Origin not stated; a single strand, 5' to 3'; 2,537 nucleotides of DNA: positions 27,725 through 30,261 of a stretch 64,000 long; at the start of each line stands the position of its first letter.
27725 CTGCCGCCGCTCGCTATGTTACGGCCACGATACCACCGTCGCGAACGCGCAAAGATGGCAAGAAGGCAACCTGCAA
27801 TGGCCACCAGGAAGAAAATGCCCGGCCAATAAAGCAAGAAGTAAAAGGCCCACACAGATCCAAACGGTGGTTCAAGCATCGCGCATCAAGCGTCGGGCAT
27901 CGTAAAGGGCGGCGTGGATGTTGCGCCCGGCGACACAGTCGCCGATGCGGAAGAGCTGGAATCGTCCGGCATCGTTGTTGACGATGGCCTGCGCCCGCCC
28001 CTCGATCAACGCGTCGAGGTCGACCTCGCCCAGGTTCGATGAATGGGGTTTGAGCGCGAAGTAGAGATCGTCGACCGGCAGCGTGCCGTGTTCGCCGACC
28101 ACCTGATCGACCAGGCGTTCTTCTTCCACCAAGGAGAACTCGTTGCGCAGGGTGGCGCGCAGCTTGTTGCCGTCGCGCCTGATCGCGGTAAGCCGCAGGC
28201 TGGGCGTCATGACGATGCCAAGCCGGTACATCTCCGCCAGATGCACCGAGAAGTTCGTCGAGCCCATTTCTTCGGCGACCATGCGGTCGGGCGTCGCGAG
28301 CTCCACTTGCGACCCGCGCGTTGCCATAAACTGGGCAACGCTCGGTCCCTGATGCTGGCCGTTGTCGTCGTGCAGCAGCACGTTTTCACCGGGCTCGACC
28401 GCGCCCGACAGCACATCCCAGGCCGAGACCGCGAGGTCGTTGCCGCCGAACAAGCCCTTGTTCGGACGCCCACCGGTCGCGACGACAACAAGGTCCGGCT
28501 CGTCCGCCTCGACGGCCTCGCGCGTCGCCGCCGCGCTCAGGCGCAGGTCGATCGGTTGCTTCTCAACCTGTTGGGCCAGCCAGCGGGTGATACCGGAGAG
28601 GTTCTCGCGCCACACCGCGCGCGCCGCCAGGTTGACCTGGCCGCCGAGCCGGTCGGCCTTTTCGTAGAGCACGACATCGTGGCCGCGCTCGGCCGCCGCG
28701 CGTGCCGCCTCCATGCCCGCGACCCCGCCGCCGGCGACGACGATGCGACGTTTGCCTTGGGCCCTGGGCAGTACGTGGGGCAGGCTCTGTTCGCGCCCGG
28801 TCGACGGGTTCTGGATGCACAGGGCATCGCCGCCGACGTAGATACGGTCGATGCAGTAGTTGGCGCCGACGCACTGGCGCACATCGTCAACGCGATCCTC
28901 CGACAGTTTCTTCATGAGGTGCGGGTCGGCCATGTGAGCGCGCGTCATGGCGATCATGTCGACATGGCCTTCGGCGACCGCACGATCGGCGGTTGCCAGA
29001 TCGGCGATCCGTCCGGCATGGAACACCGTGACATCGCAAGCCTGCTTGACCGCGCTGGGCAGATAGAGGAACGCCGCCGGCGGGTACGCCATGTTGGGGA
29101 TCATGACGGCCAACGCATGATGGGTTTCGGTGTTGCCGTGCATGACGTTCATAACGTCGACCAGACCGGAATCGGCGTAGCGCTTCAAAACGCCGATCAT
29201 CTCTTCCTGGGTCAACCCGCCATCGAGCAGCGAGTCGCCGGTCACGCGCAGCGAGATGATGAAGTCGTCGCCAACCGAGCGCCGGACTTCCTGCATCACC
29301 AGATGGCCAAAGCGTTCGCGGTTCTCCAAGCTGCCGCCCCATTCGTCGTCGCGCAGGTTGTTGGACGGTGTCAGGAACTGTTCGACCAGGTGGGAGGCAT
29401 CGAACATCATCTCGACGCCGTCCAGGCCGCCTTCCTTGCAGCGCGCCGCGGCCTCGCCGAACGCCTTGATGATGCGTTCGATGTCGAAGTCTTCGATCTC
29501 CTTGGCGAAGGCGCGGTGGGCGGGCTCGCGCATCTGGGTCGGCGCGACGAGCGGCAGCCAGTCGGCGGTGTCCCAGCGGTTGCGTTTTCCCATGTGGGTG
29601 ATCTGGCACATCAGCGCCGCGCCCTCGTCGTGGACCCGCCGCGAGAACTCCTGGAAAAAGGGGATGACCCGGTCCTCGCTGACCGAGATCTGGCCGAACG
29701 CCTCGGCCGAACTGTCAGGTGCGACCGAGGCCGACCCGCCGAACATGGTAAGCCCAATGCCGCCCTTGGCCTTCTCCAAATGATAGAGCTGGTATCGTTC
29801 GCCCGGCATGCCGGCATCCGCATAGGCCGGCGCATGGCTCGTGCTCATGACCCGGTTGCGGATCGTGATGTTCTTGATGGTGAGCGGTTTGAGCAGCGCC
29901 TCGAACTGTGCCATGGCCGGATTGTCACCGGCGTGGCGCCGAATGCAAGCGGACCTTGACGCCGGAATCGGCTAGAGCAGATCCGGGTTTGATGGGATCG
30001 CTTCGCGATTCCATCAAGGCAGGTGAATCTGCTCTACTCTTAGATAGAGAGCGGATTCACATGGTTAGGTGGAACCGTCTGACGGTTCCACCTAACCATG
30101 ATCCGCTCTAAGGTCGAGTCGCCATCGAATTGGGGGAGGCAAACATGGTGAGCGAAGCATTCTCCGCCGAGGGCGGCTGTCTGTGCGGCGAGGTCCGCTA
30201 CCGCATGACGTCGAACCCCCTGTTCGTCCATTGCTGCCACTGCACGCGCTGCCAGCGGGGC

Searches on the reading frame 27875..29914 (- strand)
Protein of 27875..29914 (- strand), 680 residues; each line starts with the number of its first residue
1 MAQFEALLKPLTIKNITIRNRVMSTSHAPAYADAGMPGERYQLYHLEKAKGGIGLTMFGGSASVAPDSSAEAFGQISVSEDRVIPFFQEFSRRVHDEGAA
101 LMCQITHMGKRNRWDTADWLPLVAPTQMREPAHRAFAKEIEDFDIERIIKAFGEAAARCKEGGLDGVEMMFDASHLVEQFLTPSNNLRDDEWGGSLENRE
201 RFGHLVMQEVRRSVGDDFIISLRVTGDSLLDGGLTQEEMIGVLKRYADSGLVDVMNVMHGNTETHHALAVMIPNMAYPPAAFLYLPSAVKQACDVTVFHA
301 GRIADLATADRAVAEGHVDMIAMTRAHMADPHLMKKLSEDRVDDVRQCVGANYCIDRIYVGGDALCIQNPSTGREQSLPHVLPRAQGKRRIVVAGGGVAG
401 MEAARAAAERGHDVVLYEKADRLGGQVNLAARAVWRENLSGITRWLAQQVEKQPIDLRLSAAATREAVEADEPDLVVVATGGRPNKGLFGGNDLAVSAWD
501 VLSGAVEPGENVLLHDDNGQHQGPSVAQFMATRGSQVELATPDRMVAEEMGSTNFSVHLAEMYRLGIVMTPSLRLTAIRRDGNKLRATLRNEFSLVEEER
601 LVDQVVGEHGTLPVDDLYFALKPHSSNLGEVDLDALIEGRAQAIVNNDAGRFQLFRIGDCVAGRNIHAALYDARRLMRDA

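Call 39: find_homologous_proteins(query=window:27875-29914:-, max_evalue=1e-100)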
Query window:27875-29914:- (680 aa): 4555 proteins with E <= 1e-100 among 8000 candidates; the best 120 are listed.
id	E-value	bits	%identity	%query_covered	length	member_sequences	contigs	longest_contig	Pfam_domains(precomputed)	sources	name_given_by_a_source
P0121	0.0e+0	1503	97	100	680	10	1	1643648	PF01266.31,PF00724.27,PF13450.13,PF00890.31,PF07992.21,PF00070.34,PF03486.21,PF12831.14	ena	-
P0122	0.0e+0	1375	88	100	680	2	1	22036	PF01266.31,PF00724.27,PF13450.13,PF00890.31,PF07992.21,PF00070.34,PF12831.14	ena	-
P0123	0.0e+0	1024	57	99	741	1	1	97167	PF00724.27,PF13450.13,PF07992.21,PF00070.34,PF12831.14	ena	-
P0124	1.9e-297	1006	63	100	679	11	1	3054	PF00724.27,PF13450.13,PF00890.31,PF07992.21,PF00070.34,PF03486.21,PF01134.29,PF12831.14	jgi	-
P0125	1.7e-296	1003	63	100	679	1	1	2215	PF00724.27,PF13450.13,PF07992.21,PF12831.14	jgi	jgi:2,4-dienoyl-CoA reductase-like NADH-dependent reductase (Old Yellow Enzyme family)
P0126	2.8e-296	1002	63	100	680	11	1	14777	PF00724.27,PF13450.13,PF07992.21,PF03486.21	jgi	jgi:2,4-dienoyl-CoA reductase-like NADH-dependent reductase (Old Yellow Enzyme family)/thioredoxin r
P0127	5.0e-295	998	63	99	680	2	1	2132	PF00724.27,PF13450.13,PF07992.21,PF12831.14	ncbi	-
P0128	8.3e-295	997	64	100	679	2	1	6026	PF00724.27,PF13450.13,PF07992.21,PF00070.34,PF12831.14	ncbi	-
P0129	5.2e-293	991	63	100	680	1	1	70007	PF00724.27,PF13450.13,PF07992.21,PF12831.14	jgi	jgi:2,4-dienoyl-CoA reductase-like NADH-dependent reductase (Old Yellow Enzyme family)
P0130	7.6e-293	991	63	100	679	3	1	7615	PF00724.27,PF13450.13,PF00890.31,PF07992.21,PF00070.34,PF03486.21,PF01134.29,PF12831.14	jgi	jgi:2,4-dienoyl-CoA reductase-like NADH-dependent reductase (Old Yellow Enzyme family)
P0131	8.7e-293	991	64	100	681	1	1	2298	PF00724.27,PF13450.13,PF00890.31,PF07992.21,PF00070.34,PF03486.21,PF12831.14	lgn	-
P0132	2.6e-292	989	63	100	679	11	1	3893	PF01266.31,PF00724.27,PF13450.13,PF07992.21,PF00070.34,PF01262.28,PF12831.14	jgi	jgi:dimethylglycine catabolism A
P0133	9.7e-290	981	62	100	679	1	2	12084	PF00724.27,PF07992.21,PF01262.28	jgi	jgi:2,4-dienoyl-CoA reductase-like NADH-dependent reductase (Old Yellow Enzyme family)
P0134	1.5e-289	980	62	100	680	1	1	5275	PF00724.27,PF13450.13,PF00890.31,PF07992.21,PF00070.34,PF03486.21,PF12831.14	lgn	-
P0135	5.5e-289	978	61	100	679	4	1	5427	PF00724.27,PF07992.21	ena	-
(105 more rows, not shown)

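Call 40: find_encoding_contigs(protein=P0121, flank=10000, max_places=4)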
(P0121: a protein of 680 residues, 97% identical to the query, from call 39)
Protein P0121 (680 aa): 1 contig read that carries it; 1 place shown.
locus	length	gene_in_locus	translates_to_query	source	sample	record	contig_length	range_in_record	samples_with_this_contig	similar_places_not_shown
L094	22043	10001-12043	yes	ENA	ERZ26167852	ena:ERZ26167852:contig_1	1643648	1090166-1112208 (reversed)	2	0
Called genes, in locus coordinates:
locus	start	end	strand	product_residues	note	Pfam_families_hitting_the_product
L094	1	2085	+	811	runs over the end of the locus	PF01266:DAO, PF07992:Pyr_redox_2 (faint), PF13454:NAD_binding_9 (faint), PF13738:Pyr_redox_3 (faint), PF16350:FAO_M, PF01571:GCV_T, PF08669:GCV_T_C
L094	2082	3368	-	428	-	PF00083:Sugar_tr, PF07690:MFS_1, PF00083:Sugar_tr, PF07690:MFS_1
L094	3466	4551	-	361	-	PF00144:Beta-lactamase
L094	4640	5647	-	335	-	PF01435:Peptidase_M48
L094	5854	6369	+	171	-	PF07883:Cupin_2 (weak)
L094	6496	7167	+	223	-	PF06226:DUF1007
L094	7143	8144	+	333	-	PF03824:NicO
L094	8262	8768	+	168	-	-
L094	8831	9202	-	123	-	-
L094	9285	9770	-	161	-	PF04828:GFA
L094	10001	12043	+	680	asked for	PF00724:Oxidored_FMN, PF00070:Pyr_redox (faint), PF07992:Pyr_redox_2, PF00890:FAD_binding_2 (weak), PF01266:DAO (faint), PF03486:HI0933_like (faint), PF12831:FAD_oxidored, PF13450:NAD_binding_8 (weak)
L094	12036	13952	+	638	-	PF11982:DUF3483, PF13534:Fer4_17 (faint), PF13183:Fer4_8, PF13187:Fer4_9, PF13237:Fer4_10, PF02754:CCG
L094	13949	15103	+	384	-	PF01012:ETF, PF00766:ETF_alpha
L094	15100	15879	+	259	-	-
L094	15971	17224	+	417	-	PF00557:Peptidase_M24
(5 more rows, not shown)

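Call 41: find_encoding_contigs(protein=P0122, flank=10000, max_places=4)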
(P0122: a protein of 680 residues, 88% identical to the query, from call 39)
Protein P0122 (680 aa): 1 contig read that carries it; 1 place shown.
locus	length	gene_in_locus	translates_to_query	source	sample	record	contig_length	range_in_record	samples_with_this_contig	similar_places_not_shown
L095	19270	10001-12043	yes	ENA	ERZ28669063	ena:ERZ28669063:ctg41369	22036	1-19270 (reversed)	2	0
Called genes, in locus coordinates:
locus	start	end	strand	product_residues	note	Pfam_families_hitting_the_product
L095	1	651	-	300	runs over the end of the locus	PF01315:Ald_Xan_dh_C, PF02738:MoCoBD_1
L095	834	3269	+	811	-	PF01266:DAO, PF07992:Pyr_redox_2 (faint), PF13454:NAD_binding_9 (faint), PF13738:Pyr_redox_3 (faint), PF16350:FAO_M, PF01571:GCV_T, PF08669:GCV_T_C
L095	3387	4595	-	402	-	PF07690:MFS_1, PF00083:Sugar_tr, PF07690:MFS_1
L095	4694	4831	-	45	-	-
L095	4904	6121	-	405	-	-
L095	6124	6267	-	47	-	-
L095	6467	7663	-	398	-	-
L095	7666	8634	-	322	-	PF01435:Peptidase_M48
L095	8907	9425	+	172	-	PF07883:Cupin_2 (weak), PF00190:Cupin_1 (weak)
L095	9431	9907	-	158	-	PF04828:GFA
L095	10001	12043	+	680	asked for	PF00724:Oxidored_FMN, PF00070:Pyr_redox (faint), PF07992:Pyr_redox_2, PF00890:FAD_binding_2 (weak), PF01266:DAO (faint), PF12831:FAD_oxidored, PF13450:NAD_binding_8 (weak)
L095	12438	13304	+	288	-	PF11982:DUF3483, PF13534:Fer4_17 (faint), PF12797:Fer4_2 (faint), PF13183:Fer4_8, PF13237:Fer4_10, PF13187:Fer4_9 (weak), PF13484:Fer4_16 (faint)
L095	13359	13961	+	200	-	PF02754:CCG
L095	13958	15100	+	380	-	PF01012:ETF, PF00766:ETF_alpha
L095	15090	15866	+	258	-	-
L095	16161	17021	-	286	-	PF03328:HpcH_HpaI, PF15617:C-C_Bond_Lyase (weak)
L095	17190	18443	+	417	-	PF00557:Peptidase_M24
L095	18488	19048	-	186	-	PF00583:Acetyltransf_1, PF13302:Acetyltransf_3, PF13420:Acetyltransf_4, PF13523:Acetyltransf_8 (weak), PF08445:FR47 (weak)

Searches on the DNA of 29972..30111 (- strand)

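Call 75: search_dna_similar(query=window:29972-30111:-, collection=plasmids, mode=distant, max_evalue=10, max_rows=40)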
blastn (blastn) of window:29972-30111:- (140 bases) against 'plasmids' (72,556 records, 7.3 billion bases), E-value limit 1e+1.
No match.
